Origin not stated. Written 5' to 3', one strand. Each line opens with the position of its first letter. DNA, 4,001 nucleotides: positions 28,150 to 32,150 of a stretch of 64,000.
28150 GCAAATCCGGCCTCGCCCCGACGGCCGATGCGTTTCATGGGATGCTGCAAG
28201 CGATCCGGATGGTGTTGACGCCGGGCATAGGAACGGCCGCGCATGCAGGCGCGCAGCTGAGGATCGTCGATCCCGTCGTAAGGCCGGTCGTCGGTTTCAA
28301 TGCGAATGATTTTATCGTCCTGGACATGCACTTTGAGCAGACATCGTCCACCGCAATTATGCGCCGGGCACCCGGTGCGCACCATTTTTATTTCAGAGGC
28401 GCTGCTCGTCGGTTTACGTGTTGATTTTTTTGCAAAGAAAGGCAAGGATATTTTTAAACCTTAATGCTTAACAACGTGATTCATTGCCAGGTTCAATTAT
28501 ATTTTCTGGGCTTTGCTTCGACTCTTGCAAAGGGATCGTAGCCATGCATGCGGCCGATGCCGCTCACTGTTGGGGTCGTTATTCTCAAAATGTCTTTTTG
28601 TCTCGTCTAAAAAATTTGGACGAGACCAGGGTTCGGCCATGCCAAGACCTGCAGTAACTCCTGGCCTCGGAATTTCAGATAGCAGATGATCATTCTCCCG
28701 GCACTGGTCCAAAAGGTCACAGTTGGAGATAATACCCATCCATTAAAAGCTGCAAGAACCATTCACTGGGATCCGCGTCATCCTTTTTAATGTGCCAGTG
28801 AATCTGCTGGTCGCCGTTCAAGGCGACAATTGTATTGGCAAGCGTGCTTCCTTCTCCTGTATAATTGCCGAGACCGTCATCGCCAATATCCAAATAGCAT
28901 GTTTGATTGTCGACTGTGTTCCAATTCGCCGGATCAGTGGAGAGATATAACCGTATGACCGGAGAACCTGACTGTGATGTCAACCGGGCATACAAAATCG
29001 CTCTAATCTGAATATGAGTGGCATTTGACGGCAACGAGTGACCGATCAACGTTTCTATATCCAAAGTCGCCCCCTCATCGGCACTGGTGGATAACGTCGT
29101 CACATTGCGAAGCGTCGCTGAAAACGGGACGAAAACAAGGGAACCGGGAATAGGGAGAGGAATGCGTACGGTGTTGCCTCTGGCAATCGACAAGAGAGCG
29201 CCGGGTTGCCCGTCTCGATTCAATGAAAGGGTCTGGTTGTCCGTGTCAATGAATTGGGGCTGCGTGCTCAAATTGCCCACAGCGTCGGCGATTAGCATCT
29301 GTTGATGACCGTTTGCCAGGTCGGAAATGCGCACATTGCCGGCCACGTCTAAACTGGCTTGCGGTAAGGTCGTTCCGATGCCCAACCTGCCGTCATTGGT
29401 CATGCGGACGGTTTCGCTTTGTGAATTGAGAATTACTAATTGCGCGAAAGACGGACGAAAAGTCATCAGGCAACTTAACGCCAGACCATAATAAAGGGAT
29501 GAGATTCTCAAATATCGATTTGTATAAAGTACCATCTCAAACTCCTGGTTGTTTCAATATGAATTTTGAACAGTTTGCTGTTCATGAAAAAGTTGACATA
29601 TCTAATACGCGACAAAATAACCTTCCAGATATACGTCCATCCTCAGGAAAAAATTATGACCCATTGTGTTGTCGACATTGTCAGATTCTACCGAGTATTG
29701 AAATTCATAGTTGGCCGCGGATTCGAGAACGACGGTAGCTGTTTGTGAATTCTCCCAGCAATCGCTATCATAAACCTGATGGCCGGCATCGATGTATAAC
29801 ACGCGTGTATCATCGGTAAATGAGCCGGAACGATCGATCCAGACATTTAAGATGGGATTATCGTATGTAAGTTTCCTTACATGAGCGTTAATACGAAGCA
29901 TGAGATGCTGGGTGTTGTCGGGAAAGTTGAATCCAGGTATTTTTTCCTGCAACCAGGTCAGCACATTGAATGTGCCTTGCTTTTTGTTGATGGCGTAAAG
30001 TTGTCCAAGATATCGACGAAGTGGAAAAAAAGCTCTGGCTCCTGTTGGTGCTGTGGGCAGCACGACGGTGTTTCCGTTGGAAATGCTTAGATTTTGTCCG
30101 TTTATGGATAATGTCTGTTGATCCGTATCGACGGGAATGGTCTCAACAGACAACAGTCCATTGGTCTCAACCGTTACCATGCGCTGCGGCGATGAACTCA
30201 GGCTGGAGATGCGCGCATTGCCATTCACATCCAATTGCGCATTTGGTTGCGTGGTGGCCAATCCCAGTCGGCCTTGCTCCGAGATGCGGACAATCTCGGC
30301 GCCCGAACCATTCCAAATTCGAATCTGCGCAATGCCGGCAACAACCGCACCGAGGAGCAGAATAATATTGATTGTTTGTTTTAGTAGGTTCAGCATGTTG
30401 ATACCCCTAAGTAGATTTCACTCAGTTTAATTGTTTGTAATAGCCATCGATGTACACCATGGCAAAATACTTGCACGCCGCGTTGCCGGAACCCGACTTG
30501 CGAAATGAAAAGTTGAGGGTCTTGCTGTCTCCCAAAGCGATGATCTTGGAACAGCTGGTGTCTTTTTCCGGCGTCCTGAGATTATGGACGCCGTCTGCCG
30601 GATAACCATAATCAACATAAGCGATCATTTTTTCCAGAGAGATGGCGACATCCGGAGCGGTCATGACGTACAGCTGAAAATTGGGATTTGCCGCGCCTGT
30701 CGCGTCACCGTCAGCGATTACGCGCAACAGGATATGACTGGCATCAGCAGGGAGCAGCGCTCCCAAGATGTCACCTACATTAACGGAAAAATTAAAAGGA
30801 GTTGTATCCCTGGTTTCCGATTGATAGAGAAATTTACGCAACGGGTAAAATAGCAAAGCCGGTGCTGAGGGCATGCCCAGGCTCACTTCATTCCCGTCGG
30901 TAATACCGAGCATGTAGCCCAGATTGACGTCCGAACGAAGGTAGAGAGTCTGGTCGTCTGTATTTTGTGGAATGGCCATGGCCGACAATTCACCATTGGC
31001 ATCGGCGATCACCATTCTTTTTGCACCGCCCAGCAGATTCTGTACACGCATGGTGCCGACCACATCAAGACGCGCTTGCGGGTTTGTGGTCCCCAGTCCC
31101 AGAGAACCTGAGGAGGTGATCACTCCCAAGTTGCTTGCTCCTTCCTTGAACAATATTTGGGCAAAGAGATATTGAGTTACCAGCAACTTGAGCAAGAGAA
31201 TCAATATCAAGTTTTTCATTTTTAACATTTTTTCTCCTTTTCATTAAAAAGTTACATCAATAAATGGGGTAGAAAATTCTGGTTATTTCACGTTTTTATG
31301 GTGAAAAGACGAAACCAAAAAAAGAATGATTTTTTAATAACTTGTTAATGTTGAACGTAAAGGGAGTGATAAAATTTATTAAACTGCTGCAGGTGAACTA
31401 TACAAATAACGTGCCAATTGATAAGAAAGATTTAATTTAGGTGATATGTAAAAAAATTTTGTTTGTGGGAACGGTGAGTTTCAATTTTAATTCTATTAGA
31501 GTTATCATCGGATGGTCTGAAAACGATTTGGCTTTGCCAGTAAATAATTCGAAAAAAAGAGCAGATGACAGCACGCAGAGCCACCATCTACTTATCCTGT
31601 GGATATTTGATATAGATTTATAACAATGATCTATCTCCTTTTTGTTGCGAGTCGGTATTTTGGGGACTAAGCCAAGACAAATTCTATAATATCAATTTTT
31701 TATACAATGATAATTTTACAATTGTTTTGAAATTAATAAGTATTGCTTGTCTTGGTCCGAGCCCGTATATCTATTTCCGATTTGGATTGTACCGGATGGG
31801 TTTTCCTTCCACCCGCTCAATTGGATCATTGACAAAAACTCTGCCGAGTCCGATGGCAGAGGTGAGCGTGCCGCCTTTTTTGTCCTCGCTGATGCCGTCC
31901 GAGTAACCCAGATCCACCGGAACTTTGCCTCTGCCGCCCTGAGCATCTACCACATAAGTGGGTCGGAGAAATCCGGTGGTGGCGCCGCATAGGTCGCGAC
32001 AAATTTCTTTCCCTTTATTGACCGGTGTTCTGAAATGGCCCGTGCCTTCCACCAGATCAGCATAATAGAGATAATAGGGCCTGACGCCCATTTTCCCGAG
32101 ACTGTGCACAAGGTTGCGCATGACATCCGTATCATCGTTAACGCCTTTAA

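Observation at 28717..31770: Three tandem, highly diverged paralogs of a small secreted protein with a tail-fibre-like N-terminal motif, downstream of a 540-nt AT-rich region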

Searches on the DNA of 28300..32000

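Call 18: search_rna_families(source=window, start=28300, end=32000, threshold=evalue, max_evalue=1)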
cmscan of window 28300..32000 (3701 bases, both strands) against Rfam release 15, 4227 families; matches with E-value up to 1: 1.
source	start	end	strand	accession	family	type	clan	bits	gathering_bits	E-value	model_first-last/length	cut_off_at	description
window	29612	29666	-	RF00517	serC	Cis-reg; leader;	-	18.4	35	0.79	1-52/52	no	serC leader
